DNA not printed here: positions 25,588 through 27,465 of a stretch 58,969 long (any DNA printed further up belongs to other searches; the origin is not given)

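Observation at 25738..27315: Single polypeptide fusing HNH nuclease, TIR and DUF6273-like domains: candidate undescribed one-gene immune/abortive-infection system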

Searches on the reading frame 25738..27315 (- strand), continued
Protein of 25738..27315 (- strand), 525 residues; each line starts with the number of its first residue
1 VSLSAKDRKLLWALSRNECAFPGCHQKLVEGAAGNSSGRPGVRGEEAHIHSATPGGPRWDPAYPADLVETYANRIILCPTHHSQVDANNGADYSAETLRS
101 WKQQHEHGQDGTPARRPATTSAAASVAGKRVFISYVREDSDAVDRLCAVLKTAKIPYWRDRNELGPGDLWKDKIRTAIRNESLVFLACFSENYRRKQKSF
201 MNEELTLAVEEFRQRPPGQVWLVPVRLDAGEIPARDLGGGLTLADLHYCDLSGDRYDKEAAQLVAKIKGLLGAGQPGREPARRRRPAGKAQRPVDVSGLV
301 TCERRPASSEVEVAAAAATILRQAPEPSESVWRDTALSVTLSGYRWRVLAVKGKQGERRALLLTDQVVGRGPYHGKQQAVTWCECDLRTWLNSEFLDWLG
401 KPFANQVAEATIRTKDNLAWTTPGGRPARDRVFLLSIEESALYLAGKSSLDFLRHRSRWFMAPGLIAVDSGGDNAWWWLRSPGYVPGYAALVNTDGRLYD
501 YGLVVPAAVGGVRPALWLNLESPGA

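Call 46: find_encoding_contigs(protein=P0002, flank=10000, max_places=3)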
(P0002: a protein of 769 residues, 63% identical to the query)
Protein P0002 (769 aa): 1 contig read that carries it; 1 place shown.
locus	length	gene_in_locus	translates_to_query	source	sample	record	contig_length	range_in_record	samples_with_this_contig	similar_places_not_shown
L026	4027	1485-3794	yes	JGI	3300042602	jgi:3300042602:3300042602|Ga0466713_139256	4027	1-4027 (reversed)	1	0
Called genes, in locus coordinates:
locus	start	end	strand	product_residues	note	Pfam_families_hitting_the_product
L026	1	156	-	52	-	?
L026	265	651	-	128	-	-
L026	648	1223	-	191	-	PF01909:NTP_transf_2 (weak), PF18765:Polbeta (weak)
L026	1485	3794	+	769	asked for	PF13191:AAA_16 (weak), PF07693:KAP_NTPase, PF19789:DUF6273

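Call 56: list_cluster_members(proteins=[P0001, P0240])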
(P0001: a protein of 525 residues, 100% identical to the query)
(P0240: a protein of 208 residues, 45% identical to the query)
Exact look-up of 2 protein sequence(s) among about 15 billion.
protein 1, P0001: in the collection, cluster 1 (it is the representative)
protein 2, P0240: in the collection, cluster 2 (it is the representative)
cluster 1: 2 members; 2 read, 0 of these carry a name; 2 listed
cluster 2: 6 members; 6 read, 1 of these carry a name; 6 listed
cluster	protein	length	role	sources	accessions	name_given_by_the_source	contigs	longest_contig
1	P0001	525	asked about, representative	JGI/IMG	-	-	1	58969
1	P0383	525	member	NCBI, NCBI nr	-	-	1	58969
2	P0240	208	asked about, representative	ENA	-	-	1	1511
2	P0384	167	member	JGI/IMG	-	hypothetical protein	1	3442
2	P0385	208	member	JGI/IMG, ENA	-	-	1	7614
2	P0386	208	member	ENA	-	-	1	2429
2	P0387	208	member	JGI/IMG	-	-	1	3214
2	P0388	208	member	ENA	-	-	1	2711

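Call 58: find_encoding_contigs(protein=P0001, flank=10000, max_places=5)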
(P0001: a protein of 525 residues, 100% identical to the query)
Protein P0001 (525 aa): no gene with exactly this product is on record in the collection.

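Call 64: predict_structure(alignment_id=A2)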
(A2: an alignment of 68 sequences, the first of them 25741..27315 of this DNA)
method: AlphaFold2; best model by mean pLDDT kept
length: 525 residues; sequences in the alignment: 68
mean_pLDDT: 78.5   pTM: 0.54
mean pLDDT of the five models: 78.5, 78.4, 78.4, 78.3, 78.0
residues with pLDDT >= 90: 315; 70-90: 59; 50-70: 36; < 50: 115
segments of 3 or more residues with pLDDT < 50: 18-93, 106-126, 275-289
pLDDT, mean of each block of 10 residues (from residue 1): 72 61 36 32 28 32 39 33 30 48 50 37 55 97 98 95 91 92 95 95 96 87 97 92 94 96 95 53 44 84 96 96 74 79 96 92 97 97 97 97 97 93 95 97 87 72 94 96 96 96 94 97 70
secondary structure, 60 per line:
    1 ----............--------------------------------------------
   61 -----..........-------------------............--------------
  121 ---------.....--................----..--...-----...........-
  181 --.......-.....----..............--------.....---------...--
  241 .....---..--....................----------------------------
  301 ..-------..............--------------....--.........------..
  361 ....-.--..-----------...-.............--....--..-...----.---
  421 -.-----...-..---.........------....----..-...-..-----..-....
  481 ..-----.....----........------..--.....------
elements in order: H5-16 H66-75 H95-106 E130-134 H137-152 H169-179 E183-189 H191-195 H200-213 E222-226 E236-238 H253-272 H310-323 E338-341 E344-352 E359-364 H386-398 H401-404 E410-412 E428-430 H437-445 H452-455 E477-482 E488-492 E497-504 E515-519

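Call 68: fold_search(model_id=the predicted structure, library=pdb)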
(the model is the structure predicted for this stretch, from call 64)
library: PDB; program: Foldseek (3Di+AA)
matches with E <= 10: 719; with E <= 0.001: 7
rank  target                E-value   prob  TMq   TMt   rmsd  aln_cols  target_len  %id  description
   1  8spo_E                2.0e-04  1.00  0.21  0.28  23.3       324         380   13  Tetramerized activation of MapSPARTA bound with NAD+ (released 2023-08-23)
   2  8i88_C                2.4e-04  1.00  0.21  0.25  25.3       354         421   10  Cryo-EM structure of TIR-APAZ/Ago-gRNA complex (released 2023-07-05)
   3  6o0u_A                2.9e-04  1.00  0.20  0.65   4.5       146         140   18  Crystal structure of the TIR domain H685A mutant from human SARM1 (released 2019-09-04)
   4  8ffi_A                3.3e-04  1.00  0.20  0.25  24.6       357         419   12  Structure of tetramerized MapSPARTA upon guide RNA-mediated target DNA binding (released 2023-08-23)
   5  7cm6_A                6.7e-04  1.00  0.19  0.16   4.9       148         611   17  NAD+-bound Sarm1 in the self-inhibited state (released 2020-10-21)
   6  9mw2_B                7.2e-04  1.00  0.21  0.69   4.2       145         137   19  Structure of SARM1 TIR domain bound to G6831 (released 2026-02-04)
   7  4c6t_B                9.7e-04  1.00  0.21  0.57   5.2       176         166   17  Crystal structure of the RPS4 and RRS1 TIR domain heterodimer (released 2014-05-28)
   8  9mw1_B                1.0e-03  1.00  0.20  0.65   4.6       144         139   18  Structure of SARM1 TIR domain bound to G8758 (released 2026-02-04)
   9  4lzp_D                1.0e-03  1.00  0.18  0.60   5.4       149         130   19  Structure of the TIR domain of the immunosuppressor BtpA from Brucella (released 2013-11-06)
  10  9mw2_A                1.1e-03  1.00  0.20  0.65   4.6       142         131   18  Structure of SARM1 TIR domain bound to G6831 (released 2026-02-04)
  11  4lzp_B                1.2e-03  1.00  0.18  0.59   5.4       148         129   20  Structure of the TIR domain of the immunosuppressor BtpA from Brucella (released 2013-11-06)
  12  8isy_B                1.5e-03  0.99  0.21  0.25  26.3       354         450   12  Cryo-EM structure of free-state Crt-SPARTA (released 2023-10-18)
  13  8d0g_B                1.6e-03  1.00  0.20  0.65   4.4       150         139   17  Human SARM1 TIR domain bound to NB-3-ADPRP (released 2022-09-21)
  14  7uxu_A                1.6e-03  1.00  0.21  0.68   4.2       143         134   24  CryoEM structure of the TIR domain from AbTir in complex with 3AD (released 2022-09-07)
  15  8w8m_1A               1.9e-03  1.00  0.21  0.73   3.0       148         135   16  Cryo-EM structure of helical filament of MyD88 TIR (released 2024-09-04)
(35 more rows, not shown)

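Call 75: search_dna_similar(query=window:25741-27315:-, collection=plasmids, mode=protein, max_rows=15)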
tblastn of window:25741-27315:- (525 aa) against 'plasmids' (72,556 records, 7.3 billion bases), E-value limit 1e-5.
Records with a match: 195; places in all: 197; records where one place covers at least 80% of the query: 0.
Best place of each record, by identity: 60-80% 2; <60% 193.
By first word of the organism name: Salmonella 34; Escherichia 26; Enterobacter 20; Klebsiella 18; Agrobacterium 14; Streptomyces 13; Rhodococcus 9; Phaeobacter 6; Citrobacter 6; Rhizobium 5; and 35 more.
By predicted mobility (MOB-suite, as given by PLSDB): non-mobilizable 102; mobilizable 54; conjugative 39.
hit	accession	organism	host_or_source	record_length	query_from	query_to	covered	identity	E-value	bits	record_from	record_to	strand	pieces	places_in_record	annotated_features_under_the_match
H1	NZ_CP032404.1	Rhodococcus erythropolis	mixed culture,soil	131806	127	271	28%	57.2%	5e-41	166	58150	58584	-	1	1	toll/interleukin-1 receptor domain-containing protein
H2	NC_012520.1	Rhodococcus opacus B4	-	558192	128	256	25%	63.6%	1e-43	173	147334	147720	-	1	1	toll/interleukin-1 receptor domain-containing protein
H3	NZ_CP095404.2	Rhodococcus opacus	Whole organism,nitrophenolics and ...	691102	128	256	25%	63.6%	1e-43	173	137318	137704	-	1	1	toll/interleukin-1 receptor domain-containing protein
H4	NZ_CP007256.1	Rhodococcus erythropolis R138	Hydroponic pots with potatoes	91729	131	271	27%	42.6%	2e-23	112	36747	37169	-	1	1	toll/interleukin-1 receptor domain-containing protein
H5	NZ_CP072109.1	Rhodococcus qingshengii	cell culture,Concrete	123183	131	271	27%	41.8%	1e-24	116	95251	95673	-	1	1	toll/interleukin-1 receptor domain-containing protein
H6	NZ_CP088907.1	Rhodococcus qingshengii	cell culture,forest soil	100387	131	267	26%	41.6%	5e-20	101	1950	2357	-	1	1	toll/interleukin-1 receptor domain-containing protein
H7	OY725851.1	Subdoligranulum variabile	-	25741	333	496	31%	32.1%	5e-13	80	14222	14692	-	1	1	record has no annotation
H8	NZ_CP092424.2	Mycobacterium lentiflavum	-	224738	1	109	21%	47.7%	5e-21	105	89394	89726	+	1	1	HNH endonuclease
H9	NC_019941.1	Thioflavicoccus mobilis 8321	flat, laminated microbial mat in a salt ...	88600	126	254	25%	40.3%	1e-22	109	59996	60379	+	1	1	HEAT repeat domain-containing protein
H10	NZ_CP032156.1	Mycobacterium sp. ELW1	whole organism,Stream sediment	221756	1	109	21%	45.9%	3e-21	105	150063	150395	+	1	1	HNH endonuclease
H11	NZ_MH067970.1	Arthrobacter sp.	-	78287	1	109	21%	44.1%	4e-19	99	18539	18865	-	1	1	HNH endonuclease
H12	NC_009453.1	Arthrobacter sp. Rue61a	-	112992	1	109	21%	42.3%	5e-20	102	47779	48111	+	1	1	HNH endonuclease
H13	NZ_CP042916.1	Rhodococcus qingshengii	Eruca vesicaria subsp. sativa,whole ...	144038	1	106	20%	43.5%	4e-22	108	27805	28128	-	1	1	HNH endonuclease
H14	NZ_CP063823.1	Clostridium botulinum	Ham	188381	1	110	21%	40.0%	2e-11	74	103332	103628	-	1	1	HNH endonuclease signature motif containing protein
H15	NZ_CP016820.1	Rhodococcus sp. p52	oil-polluted soil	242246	1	106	20%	40.7%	1e-10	72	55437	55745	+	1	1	hypothetical protein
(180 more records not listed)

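Call 76: search_dna_similar(query=window:25741-27315:-, collection=phages, mode=protein, max_rows=15)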
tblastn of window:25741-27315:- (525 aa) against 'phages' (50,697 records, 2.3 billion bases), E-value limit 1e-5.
Records with a match: 1; places in all: 1; records where one place covers at least 80% of the query: 0.
Best place of each record, by identity: <60% 1.
By first word of the organism name: Enterobacteria 1.
By host as written in the record: Escherichia coli 1.
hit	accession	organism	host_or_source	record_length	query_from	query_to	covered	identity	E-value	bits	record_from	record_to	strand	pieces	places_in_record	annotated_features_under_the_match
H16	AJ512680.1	Enterobacteria phage P2-EC46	Escherichia coli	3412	3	106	20%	34.0%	5e-6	56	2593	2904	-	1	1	putative lysogenic conversion protein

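Call 77: get_annotated_region(hit=H8, flank=6000)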
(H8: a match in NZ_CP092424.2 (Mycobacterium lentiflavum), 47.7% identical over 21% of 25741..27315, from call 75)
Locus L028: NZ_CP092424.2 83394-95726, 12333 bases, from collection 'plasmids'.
description: Mycobacterium lentiflavum strain ATCC 51985 plasmid unnamed1, complete sequence
organism: Mycobacterium lentiflavum (NCBI taxid 141349)
taxonomy: Bacteria; Actinomycetota; Actinomycetes; Mycobacteriales; Mycobacteriaceae; Mycobacterium; Mycobacterium lentiflavum
host: -; source: -; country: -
typing (MOB-suite, as given by PLSDB): non-mobilizable
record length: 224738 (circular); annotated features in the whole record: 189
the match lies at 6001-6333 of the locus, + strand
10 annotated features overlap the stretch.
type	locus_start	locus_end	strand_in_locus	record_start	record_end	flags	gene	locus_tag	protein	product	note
CDS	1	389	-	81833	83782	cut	-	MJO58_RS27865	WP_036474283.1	AAA family ATPase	-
CDS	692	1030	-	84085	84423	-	-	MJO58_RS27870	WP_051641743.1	nucleotidyltransferase domain-containing protein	-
CDS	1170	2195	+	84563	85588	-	-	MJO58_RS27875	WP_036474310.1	hypothetical protein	-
CDS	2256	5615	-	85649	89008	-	-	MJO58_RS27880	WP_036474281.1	ATP-binding protein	-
CDS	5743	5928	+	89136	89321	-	-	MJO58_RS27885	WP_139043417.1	hypothetical protein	-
CDS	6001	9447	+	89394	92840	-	-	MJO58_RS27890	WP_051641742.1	HNH endonuclease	-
CDS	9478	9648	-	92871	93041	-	-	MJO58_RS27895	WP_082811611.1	type II toxin-antitoxin system Phd/YefM family antitoxin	-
CDS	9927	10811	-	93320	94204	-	pstA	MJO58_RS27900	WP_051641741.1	phosphate ABC transporter permease PstA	GO:0006817 - phosphate ion transport [Evidence IEA]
CDS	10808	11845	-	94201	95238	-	pstC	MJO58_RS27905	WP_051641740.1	phosphate ABC transporter permease subunit PstC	GO:0006817 - phosphate ion transport [Evidence IEA]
CDS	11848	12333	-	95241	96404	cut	pstS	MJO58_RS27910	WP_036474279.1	phosphate ABC transporter substrate-binding protein PstS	GO:0006817 - phosphate ion transport [Evidence IEA]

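Call 78: get_annotated_region(hit=H16, flank=3000)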
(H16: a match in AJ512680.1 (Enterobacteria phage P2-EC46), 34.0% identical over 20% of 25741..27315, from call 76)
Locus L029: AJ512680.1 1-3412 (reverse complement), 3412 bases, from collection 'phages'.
description: Bacteriophage P2-EC46 proviral Z-region, ORF1 and ORF2.
organism: Enterobacteria phage P2-EC46 (NCBI taxid 211906)
taxonomy: Viruses; Duplodnaviria; Heunggongvirae; Uroviricota; Caudoviricetes; Peduoviridae; Peduovirus; Peduovirus P2
host: Escherichia coli; source: -; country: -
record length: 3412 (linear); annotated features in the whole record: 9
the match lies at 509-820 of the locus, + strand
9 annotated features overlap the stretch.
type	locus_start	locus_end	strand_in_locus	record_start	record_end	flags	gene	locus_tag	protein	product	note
repeat_region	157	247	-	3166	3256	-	-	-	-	-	right inverted repeat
regulatory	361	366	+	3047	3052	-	-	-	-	minus_35_signal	-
regulatory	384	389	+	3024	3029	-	-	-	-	minus_10_signal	-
regulatory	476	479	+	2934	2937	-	-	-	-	ribosome_binding_site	-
CDS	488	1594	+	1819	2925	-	-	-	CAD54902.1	putative lysogenic conversion protein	ORF2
CDS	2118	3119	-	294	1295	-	-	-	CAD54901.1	putative lysogenic conversion protein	ORF1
regulatory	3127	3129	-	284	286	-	-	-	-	ribosome_binding_site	-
regulatory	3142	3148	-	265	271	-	-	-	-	minus_10_signal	-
repeat_region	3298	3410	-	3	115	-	-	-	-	-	left inverted repeat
